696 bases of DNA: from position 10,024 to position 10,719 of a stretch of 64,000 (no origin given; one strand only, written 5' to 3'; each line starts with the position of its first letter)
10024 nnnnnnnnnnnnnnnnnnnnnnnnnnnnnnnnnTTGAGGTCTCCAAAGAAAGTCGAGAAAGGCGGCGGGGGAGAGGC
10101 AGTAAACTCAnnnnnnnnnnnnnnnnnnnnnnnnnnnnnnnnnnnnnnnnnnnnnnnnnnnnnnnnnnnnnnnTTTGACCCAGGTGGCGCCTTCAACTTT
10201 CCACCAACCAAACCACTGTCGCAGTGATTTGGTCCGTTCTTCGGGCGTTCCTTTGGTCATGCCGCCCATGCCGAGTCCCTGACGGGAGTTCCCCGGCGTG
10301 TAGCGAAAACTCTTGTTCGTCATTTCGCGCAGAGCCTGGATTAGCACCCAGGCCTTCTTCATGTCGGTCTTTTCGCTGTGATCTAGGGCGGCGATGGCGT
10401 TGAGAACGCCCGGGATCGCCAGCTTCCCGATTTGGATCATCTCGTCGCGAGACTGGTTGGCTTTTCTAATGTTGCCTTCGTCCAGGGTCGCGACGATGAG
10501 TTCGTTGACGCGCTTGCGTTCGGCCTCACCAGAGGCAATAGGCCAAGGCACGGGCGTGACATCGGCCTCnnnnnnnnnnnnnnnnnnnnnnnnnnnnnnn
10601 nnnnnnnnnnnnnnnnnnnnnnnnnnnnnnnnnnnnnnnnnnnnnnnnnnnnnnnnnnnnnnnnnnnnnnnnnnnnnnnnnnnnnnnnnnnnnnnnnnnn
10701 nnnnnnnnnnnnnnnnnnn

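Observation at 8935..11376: Tandem paralogs sharing a novel Trp-rich C-terminal domain (WxxWWK(K/V)EG(T/A)W)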

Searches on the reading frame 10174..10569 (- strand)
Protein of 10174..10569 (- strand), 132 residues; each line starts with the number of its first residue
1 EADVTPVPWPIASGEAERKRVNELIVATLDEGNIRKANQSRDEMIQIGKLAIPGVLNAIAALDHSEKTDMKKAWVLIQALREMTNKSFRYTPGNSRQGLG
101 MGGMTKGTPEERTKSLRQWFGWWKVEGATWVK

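Call 13: search_solved_structures(query=A2, max_evalue=10)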
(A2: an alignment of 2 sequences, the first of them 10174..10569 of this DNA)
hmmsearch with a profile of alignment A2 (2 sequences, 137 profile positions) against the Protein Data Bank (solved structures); distinct sequences matched with E-value up to 10: 1.
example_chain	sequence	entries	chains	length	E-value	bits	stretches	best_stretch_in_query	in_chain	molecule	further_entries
6veh_A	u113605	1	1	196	0.09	15.8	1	18-63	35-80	HEAT repeat domain-containing protein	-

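Call 16: search_protein_representatives(alignment_id=A2)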
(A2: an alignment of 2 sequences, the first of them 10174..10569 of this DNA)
Query: 2 sequences, 137 profile positions. Proteins with E-value up to 0.001 (for the whole library): 177; up to 1e-10: 39; up to 1e-30: 2. The best 150 are listed.
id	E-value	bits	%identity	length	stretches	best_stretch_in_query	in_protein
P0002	3.4e-71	253.7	-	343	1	2-137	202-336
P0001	4.4e-67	240.4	-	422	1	1-137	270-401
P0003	2.1e-26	108.6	-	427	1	1-136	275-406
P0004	3.6e-23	98.1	-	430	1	3-135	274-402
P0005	1.7e-21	92.7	-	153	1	8-135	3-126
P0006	4.4e-21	91.4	-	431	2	6-137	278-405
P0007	2.2e-20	89.1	-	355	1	12-136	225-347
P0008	2.3e-20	89.0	-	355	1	3-136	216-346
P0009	3.6e-19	85.2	-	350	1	4-136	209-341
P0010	5.6e-18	81.3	-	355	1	5-136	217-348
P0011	2.3e-17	79.3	-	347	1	5-136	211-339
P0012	1.5e-16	76.7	-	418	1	12-136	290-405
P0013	1.6e-16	76.6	-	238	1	3-137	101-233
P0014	2.6e-16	75.9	-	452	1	2-134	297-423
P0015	8.4e-16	74.3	-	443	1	6-135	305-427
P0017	4.0e-15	72.1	-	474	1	7-136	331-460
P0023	7.0e-14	68.0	-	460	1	5-135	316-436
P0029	6.2e-12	61.7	-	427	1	5-131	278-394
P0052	7.2e-10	55.1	-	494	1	5-129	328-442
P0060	1.6e-09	53.9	-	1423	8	38-61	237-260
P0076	3.2e-08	49.7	-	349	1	15-128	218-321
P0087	1.1e-07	48.0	-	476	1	1-130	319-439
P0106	1.1e-06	44.8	-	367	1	3-132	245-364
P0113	3.8e-06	43.0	-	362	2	18-62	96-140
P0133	2.2e-05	40.5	-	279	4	73-136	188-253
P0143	3.9e-05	39.7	-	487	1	1-131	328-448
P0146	4.9e-05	39.4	-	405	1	18-130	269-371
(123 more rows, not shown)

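Call 25: search_protein_families(library=pfam, proteins=[P0003, P0007, P0012, P0017, P0023, P0029, P0052, P0087, P0106, P0143], max_evalue=0.01)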
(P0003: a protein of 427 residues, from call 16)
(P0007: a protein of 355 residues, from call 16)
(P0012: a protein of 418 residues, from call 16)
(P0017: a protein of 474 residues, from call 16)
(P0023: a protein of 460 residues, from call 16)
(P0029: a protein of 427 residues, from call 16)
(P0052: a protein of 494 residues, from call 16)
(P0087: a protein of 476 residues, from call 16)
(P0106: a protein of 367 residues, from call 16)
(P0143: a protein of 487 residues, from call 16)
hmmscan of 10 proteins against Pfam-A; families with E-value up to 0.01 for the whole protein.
P0003 (427 aa): 0 families

P0007 (355 aa): 0 families

P0012 (418 aa): 1 family
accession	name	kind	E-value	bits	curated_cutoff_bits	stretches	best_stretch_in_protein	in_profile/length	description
PF14354.12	Lar_restr_allev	-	0.0063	17.2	28.6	0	17-51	3-38/58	Restriction alleviation protein Lar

P0017 (474 aa): 1 family
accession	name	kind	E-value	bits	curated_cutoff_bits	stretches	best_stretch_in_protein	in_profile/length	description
PF13717.11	Zn_ribbon_4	-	0.00079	19.8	30.3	1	10-38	4-36/36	zinc-ribbon domain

P0023 (460 aa): 0 families

P0029 (427 aa): 3 families
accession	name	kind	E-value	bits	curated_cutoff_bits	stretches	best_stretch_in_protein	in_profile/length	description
PF13719.11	Zn_ribbon_5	-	3.7e-06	27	29.3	1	1-33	1-36/37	zinc-ribbon domain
PF13717.11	Zn_ribbon_4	-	5.5e-05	23.4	30.3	1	1-31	1-34/36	zinc-ribbon domain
PF14354.12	Lar_restr_allev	-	0.00066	20.3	28.6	1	4-30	5-33/58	Restriction alleviation protein Lar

P0052 (494 aa): 2 families
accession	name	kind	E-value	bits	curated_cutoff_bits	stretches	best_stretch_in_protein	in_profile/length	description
PF13717.11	Zn_ribbon_4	-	7.1e-06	26.3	30.3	1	60-91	2-36/36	zinc-ribbon domain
PF13719.11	Zn_ribbon_5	-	0.00039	20.6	29.3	1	61-90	3-35/37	zinc-ribbon domain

P0087 (476 aa): 1 family
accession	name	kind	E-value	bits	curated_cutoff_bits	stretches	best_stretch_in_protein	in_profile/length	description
PF13717.11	Zn_ribbon_4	-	0.00076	19.8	30.3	1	64-93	3-35/36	zinc-ribbon domain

P0106 (367 aa): 1 family
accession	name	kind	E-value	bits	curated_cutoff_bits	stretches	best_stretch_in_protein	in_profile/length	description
PF13717.11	Zn_ribbon_4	-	0.0059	17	30.3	0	6-33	3-33/36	zinc-ribbon domain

P0143 (487 aa): 1 family
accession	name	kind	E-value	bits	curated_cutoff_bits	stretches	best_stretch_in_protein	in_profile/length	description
PF13717.11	Zn_ribbon_4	-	3.4e-06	27.3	30.3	1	53-82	3-35/36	zinc-ribbon domain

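Call 26: search_protein_families(library=ncbifam, proteins=[P0003, P0007, P0012, P0017, P0023, P0029, P0052, P0143], max_evalue=0.01)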
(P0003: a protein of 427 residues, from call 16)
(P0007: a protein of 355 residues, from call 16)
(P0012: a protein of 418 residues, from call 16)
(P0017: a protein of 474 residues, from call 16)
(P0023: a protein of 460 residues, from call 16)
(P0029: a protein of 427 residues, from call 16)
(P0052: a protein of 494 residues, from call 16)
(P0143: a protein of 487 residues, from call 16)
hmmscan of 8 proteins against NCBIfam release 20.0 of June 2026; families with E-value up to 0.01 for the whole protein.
P0003 (427 aa): 0 families

P0007 (355 aa): 1 family
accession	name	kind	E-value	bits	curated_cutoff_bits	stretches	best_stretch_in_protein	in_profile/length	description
NF042931.1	SAG1386_EF1546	equivalog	0.00082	19.5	80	1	116-245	20-138/158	SAG1386/EF1546 family surface-associated protein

P0012 (418 aa): 1 family
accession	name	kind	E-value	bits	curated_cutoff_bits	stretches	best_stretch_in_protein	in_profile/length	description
NF041070.1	carrier_LysW_Arch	domain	0.0062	16.6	75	0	18-54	3-40/57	alpha-aminoadipate/glutamate carrier protein LysW/ArgW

P0017 (474 aa): 1 family
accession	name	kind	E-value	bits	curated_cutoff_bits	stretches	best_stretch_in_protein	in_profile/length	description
TIGR02098.1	MJ0042_CXXC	domain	0.0019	17.8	20.9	1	9-39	3-37/38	MJ0042-type zinc finger domain-containing protein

P0023 (460 aa): 1 family
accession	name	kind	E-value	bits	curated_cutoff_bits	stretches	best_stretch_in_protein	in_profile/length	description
NF009146.0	PRK12496.1-3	equivalog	0.0029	17.3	268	1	11-45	122-152/162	hypothetical protein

P0029 (427 aa): 1 family
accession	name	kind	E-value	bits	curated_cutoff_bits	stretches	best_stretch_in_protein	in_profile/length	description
TIGR02098.1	MJ0042_CXXC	domain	1.2e-05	24.9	20.9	1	1-32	1-35/38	MJ0042-type zinc finger domain-containing protein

P0052 (494 aa): 1 family
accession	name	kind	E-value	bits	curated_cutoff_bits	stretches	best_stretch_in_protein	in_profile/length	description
TIGR02098.1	MJ0042_CXXC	domain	0.00044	19.9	20.9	1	60-90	2-35/38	MJ0042-type zinc finger domain-containing protein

P0143 (487 aa): 0 families

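Call 31: find_related_loci(query=A4, collection=genome_contigs, flank=8000)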
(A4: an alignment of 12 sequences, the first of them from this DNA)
Query A4 (126 aa) in genome_contigs; peptide patterns used: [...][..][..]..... (x = any residue, [..] = any of these).
114 stretches matched a pattern; 21 encode a relative of the query (tblastn E <= 1e-3); 21 distinct loci.
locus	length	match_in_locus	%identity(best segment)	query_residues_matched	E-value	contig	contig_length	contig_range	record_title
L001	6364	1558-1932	49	1-124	8e-39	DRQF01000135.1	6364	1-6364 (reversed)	MAG TPA_asm: Planctomycetota bacterium isolate HyVt-576 HyVt-576_k145_285655, whole genome shotgun sequence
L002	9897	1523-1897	48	1-124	1e-36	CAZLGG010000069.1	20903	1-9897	MAG TPA_asm: uncultured Planctomycetia bacterium isolate SRP163575_co2_316 genome assembly, contig: NODE_2989_length_209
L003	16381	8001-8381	43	1-126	4e-35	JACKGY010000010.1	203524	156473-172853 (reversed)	MAG: Planctomycetota bacterium isolate HK-STAS-PLAN-3 HK-STAS-PLAN-3_10, whole genome shotgun sequence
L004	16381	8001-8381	41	1-126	1e-31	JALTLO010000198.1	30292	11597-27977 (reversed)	MAG: Planctomycetota bacterium isolate S139_metabat1_scaf2bin.037 S139_NODE_945_length_30292_cov_2.021217, whole genome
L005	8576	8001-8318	41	19-124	4e-21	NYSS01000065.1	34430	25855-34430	MAG: Planctomycetota bacterium isolate CPC9 69740, whole genome shotgun sequence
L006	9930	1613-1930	41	19-124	4e-21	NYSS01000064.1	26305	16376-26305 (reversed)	MAG: Planctomycetota bacterium isolate CPC9 69696, whole genome shotgun sequence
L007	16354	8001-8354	35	7-124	6e-20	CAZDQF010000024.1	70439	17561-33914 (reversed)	MAG TPA_asm: uncultured Isosphaeraceae bacterium isolate SRP077602_co7_603 genome assembly, contig: NODE_1476_length_704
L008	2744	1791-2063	41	35-126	7e-20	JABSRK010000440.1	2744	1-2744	MAG: Planctomycetota bacterium isolate DT_84 DT-Planctomycetota-1_scaffold_440, whole genome shotgun sequence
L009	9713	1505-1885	43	1-126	2e-33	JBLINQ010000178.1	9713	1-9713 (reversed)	MAG: Planctomycetota bacterium isolate 3300053785_211 Ga0535658_0020913, whole genome shotgun sequence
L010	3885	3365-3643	40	33-126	2e-17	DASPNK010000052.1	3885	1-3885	MAG TPA_asm: Planctomycetota bacterium isolate SMAG_U12119 k141_36312, whole genome shotgun sequence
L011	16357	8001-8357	31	7-124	1e-16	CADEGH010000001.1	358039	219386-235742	uncultured bacterium isolate Bacteria sp. RBC034 genome assembly, contig: MAG034_1, whole genome shotgun sequence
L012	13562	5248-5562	32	12-121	2e-16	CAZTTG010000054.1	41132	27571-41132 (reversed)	MAG TPA_asm: uncultured Planctomycetaceae bacterium isolate binchicken_co97_508 genome assembly, contig: NODE_3733_lengt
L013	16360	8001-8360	33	1-126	5e-16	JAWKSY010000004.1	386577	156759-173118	MAG: Planctomycetota bacterium isolate BC3.89 BC3.89.fa-4, whole genome shotgun sequence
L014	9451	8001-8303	31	19-124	2e-15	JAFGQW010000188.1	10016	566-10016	MAG: Planctomycetota bacterium isolate Zod_Metabat.792 k87_3848155, whole genome shotgun sequence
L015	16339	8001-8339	29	3-122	3e-14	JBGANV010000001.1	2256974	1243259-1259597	MAG: Planctomycetota bacterium isolate MAG_MBR_H10.41 MBRH10-41_opera_contig_1, whole genome shotgun sequence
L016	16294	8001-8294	32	23-125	4e-14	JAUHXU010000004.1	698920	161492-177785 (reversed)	MAG: bacterium isolate 3_bin.21 NODE_11_length_698920_cov_6.592454, whole genome shotgun sequence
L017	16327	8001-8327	28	12-125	6e-14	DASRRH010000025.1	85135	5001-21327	MAG TPA_asm: Planctomycetota bacterium isolate SMAG_U4581 k141_1151226, whole genome shotgun sequence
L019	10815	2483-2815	29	3-117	9e-10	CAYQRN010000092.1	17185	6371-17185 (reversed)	MAG TPA_asm: uncultured Planctomycetia bacterium isolate binchicken_co16_337 genome assembly, contig: NODE_5549_length_1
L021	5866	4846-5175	26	1-117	1e-8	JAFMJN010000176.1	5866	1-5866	MAG: Planctomycetota bacterium isolate DEBay_Sum019D_L_G_184 NODE_17328_length_5866_cov_5.469627, whole genome shotgun s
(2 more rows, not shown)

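Call 46: list_cluster_members(proteins=[P0003, P0007, P0012, P0023, P0029, P0052, P0106, P0143, P0146, P0076])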
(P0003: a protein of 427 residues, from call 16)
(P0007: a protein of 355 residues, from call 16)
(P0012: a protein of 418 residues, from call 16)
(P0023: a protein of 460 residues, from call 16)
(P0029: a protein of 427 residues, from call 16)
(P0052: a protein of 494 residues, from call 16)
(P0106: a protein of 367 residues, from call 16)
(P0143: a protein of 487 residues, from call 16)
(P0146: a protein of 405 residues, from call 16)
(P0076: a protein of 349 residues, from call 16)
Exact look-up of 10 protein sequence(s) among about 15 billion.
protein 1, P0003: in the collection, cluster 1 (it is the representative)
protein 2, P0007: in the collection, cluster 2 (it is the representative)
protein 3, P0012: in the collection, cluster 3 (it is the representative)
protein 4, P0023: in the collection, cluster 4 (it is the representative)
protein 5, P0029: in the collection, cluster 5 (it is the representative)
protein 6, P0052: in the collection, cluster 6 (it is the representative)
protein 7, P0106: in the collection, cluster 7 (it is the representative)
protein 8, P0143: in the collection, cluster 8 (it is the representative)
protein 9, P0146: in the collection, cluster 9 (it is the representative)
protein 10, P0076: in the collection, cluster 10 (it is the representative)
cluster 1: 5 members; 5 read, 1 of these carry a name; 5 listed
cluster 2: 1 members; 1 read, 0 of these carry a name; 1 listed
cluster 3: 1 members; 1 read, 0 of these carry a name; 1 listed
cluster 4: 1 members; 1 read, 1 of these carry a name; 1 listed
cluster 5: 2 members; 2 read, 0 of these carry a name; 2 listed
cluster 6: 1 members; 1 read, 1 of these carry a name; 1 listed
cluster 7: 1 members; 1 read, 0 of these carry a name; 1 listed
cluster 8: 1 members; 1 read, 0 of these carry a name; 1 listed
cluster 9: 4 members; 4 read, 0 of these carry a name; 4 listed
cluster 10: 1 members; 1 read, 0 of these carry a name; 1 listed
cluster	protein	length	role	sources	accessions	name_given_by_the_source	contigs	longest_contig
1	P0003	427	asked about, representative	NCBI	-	-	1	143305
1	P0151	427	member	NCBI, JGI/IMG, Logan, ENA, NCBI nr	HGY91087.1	MAG TPA: hypothetical protein ENK43_07935 [Planctomycetes bacterium] | hypothetical protein [Planctomycetota bacterium]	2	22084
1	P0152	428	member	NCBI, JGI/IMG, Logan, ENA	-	-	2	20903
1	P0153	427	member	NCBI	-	-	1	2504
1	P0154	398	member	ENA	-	-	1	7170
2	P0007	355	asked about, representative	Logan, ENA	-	-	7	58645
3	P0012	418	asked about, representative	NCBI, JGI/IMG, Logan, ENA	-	-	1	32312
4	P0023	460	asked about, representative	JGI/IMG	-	hypothetical protein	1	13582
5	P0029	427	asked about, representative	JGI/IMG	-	-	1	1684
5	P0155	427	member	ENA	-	-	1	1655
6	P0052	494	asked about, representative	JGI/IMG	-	hypothetical protein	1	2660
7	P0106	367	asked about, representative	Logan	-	-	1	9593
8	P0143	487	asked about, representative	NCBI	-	-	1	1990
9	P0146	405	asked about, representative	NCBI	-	-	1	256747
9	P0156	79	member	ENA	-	-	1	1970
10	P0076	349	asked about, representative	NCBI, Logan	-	-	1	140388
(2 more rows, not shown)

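Call 50: search_protein_families(library=pfam, proteins=[window:10174-10569:-], max_evalue=10)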
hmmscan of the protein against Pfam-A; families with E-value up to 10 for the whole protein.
window:10174-10569:- (132 aa): 0 families
